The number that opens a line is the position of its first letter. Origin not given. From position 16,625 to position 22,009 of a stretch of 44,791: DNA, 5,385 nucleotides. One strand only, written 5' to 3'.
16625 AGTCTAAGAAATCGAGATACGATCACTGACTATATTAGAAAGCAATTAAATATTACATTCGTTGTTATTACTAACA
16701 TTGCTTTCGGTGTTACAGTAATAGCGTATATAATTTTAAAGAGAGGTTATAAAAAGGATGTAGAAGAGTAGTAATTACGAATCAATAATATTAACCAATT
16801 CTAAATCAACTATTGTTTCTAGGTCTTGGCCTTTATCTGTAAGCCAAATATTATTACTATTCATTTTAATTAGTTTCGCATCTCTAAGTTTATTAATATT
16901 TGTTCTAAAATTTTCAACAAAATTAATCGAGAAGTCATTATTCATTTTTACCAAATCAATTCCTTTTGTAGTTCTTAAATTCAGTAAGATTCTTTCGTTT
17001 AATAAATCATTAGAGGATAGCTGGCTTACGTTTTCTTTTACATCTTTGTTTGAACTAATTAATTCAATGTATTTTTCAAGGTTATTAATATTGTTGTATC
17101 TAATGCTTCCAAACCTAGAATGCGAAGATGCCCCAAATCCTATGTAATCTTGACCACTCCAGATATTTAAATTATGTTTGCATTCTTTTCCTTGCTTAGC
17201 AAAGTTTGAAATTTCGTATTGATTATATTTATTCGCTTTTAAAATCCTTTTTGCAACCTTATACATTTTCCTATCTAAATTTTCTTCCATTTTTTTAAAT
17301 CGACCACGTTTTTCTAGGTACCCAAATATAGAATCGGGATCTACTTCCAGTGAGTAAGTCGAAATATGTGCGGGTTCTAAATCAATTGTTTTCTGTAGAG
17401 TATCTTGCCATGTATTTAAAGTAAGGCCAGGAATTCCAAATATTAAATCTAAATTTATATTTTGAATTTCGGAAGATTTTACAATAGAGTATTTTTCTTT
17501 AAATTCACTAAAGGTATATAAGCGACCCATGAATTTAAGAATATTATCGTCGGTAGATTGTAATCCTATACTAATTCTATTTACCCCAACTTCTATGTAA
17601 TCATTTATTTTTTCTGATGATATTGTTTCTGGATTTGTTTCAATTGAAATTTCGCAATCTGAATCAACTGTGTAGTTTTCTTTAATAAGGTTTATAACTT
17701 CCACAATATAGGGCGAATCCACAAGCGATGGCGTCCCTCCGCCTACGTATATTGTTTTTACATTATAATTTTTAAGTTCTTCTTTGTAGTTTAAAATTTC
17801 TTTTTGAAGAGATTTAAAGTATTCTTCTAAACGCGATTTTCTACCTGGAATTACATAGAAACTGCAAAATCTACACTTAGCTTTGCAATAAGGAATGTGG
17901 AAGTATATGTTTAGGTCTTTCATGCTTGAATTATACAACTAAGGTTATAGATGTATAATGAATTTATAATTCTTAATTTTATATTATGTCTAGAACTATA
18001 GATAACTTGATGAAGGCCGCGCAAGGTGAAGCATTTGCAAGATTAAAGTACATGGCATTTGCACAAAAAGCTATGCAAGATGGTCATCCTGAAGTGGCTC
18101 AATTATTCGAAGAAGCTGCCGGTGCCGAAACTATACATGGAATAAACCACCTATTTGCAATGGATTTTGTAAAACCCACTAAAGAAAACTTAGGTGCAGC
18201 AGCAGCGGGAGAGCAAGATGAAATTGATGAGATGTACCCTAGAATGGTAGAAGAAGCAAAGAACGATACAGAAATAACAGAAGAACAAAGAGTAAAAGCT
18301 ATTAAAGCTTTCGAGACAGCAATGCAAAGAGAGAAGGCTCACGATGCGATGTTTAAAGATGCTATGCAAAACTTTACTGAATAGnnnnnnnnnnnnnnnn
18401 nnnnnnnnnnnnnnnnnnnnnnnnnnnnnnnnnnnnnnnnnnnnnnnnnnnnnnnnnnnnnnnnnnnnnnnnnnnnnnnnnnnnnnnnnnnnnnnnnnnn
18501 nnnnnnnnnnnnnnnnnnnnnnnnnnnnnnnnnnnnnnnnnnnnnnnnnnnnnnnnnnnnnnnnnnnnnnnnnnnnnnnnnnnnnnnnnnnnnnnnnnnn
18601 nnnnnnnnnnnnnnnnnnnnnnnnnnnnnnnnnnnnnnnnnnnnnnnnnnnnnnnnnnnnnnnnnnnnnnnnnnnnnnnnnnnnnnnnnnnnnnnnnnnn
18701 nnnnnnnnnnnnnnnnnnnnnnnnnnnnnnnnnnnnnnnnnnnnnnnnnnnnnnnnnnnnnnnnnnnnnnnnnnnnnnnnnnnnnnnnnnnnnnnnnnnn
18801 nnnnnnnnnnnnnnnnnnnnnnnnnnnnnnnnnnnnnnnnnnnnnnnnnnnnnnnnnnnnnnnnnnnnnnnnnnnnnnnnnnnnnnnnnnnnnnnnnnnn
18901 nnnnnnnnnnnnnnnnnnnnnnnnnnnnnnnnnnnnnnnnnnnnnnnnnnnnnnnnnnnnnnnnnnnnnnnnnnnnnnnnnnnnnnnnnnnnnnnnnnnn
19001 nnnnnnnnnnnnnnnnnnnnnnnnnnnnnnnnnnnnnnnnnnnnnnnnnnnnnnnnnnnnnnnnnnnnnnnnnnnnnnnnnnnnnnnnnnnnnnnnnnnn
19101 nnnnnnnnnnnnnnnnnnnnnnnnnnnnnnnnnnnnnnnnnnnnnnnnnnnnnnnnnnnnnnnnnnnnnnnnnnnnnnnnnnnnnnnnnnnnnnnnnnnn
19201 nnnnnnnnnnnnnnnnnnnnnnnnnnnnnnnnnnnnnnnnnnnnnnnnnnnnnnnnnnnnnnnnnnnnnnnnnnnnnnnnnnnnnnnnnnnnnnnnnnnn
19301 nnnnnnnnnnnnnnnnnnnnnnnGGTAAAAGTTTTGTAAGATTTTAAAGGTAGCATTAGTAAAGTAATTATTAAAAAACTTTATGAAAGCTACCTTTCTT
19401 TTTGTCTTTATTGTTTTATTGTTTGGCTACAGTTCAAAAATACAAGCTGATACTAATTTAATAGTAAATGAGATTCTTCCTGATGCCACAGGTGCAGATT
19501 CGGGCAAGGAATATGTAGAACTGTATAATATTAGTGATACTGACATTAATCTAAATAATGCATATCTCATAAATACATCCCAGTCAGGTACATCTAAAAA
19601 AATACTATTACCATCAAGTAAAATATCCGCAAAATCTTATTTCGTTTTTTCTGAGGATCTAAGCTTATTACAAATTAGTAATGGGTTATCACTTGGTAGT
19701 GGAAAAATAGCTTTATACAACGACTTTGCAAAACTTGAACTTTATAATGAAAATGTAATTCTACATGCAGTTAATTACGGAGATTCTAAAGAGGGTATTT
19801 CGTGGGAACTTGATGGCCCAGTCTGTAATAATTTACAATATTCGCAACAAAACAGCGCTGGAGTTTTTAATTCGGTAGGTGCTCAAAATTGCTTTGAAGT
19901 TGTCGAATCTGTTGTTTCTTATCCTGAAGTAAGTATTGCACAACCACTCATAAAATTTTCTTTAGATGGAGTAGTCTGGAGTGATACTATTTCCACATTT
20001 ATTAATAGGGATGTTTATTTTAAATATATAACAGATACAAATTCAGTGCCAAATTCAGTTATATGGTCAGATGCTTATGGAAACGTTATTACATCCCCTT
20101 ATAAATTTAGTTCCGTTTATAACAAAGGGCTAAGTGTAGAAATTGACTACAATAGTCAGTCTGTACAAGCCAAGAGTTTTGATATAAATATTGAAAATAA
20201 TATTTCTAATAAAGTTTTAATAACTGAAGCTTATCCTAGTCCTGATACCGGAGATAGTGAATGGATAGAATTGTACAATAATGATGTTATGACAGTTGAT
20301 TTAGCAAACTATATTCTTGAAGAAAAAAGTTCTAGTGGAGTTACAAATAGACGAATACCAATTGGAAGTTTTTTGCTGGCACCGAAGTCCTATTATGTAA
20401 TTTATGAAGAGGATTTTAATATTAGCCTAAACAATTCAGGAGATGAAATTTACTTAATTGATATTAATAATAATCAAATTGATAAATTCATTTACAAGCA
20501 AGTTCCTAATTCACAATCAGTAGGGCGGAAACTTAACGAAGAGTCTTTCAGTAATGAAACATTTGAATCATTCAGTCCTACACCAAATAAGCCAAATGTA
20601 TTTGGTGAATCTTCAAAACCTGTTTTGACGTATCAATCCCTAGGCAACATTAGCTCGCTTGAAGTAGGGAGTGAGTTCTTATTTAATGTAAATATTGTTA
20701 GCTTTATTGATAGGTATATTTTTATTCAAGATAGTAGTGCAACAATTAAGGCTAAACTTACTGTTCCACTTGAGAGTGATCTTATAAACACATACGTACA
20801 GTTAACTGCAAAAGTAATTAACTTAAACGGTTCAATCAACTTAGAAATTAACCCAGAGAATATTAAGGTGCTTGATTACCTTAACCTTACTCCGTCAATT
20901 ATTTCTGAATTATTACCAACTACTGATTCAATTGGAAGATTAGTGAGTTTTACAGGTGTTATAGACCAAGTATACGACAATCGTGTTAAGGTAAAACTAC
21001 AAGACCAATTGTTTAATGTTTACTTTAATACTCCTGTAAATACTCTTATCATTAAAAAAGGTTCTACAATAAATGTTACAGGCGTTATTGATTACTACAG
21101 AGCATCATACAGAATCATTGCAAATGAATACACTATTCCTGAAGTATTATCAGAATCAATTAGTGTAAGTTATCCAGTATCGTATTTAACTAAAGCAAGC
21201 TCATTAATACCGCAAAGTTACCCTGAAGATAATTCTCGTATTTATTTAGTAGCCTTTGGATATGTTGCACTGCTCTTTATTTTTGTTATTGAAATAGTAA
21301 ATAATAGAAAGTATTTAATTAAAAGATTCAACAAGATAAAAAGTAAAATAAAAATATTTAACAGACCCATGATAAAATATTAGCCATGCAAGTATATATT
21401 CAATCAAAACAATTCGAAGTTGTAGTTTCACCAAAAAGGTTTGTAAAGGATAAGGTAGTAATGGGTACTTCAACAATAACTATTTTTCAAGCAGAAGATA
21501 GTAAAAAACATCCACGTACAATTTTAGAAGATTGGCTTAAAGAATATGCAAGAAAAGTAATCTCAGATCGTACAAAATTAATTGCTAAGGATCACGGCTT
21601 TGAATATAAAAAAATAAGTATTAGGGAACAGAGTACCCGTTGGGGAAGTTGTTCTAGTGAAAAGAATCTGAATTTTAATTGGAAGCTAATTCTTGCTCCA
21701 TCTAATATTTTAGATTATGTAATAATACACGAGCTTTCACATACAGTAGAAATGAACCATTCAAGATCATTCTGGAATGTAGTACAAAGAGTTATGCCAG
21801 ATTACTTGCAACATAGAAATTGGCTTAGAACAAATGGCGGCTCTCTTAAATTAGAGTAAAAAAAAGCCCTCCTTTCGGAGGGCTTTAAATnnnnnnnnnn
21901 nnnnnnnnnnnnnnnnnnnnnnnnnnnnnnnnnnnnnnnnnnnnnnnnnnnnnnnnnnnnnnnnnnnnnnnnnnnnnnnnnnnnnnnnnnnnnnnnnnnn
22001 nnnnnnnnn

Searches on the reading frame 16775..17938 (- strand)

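Call 37: search_protein_families(library=pfam, proteins=[window:16775-17938:-], max_evalue=0.001)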
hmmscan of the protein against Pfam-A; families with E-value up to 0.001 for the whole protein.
window:16775-17938:- (387 aa): 2 families
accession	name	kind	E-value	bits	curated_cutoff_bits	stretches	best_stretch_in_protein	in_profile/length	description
PF04055.27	Radical_SAM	-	3.7e-28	99.2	29.5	1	13-182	2-164/166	Radical SAM superfamily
PF06969.22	HemN_C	-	2.7e-10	40.6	24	1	307-372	1-66/67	HemN C-terminal domain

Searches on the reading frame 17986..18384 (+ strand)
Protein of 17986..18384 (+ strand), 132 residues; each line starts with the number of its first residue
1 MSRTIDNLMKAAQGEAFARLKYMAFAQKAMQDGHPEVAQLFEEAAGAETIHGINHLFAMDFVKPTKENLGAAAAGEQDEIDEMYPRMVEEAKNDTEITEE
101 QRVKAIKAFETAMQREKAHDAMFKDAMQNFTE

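Call 37: search_protein_families(library=pfam, proteins=[window:17986-18384:+], max_evalue=0.001)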
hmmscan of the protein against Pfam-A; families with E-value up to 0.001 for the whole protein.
window:17986-18384:+ (132 aa): 1 family
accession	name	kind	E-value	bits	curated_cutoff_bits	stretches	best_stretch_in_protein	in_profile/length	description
PF02915.23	Rubrerythrin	-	6.2e-14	53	22.8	1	6-126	1-136/137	Rubrerythrin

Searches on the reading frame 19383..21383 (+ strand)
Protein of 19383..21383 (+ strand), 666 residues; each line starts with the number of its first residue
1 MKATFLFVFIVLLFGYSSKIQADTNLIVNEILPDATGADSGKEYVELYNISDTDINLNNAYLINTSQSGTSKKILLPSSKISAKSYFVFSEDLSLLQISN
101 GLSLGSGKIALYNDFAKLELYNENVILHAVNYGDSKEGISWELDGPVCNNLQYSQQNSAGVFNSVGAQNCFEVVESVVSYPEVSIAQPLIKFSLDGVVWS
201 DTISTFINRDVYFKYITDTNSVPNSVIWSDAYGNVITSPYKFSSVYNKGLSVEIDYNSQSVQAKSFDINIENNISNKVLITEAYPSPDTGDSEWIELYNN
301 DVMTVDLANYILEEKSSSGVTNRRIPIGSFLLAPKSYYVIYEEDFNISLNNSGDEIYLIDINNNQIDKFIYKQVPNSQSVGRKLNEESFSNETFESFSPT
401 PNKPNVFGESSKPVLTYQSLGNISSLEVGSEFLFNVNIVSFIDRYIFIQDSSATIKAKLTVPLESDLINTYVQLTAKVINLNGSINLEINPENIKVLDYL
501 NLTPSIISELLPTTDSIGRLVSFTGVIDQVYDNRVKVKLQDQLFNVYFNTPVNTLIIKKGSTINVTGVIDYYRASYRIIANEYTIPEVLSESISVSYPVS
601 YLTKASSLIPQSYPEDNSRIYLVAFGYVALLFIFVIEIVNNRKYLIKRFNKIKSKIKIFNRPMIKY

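Call 37: search_protein_families(library=pfam, proteins=[window:19383-21383:+], max_evalue=0.001)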
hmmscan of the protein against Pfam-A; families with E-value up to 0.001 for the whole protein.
window:19383-21383:+ (666 aa): 1 family
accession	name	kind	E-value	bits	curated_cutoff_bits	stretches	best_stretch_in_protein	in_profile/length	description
PF00932.25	LTD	-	7.9e-26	91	34.3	2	275-371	5-107/109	Lamin Tail Domain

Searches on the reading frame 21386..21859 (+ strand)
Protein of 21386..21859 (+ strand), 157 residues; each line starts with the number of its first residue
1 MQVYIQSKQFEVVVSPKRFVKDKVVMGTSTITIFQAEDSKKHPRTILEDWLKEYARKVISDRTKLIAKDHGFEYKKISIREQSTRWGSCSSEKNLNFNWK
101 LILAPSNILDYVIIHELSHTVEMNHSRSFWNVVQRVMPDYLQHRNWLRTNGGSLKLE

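Call 37: search_protein_families(library=pfam, proteins=[window:21386-21859:+], max_evalue=0.001)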
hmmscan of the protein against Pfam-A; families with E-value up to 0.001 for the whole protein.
window:21386-21859:+ (157 aa): 1 family
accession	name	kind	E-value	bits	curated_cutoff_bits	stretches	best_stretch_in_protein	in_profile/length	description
PF01863.23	YgjP-like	-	5.1e-46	157.7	26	1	4-149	62-206/207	YgjP-like, metallopeptidase domain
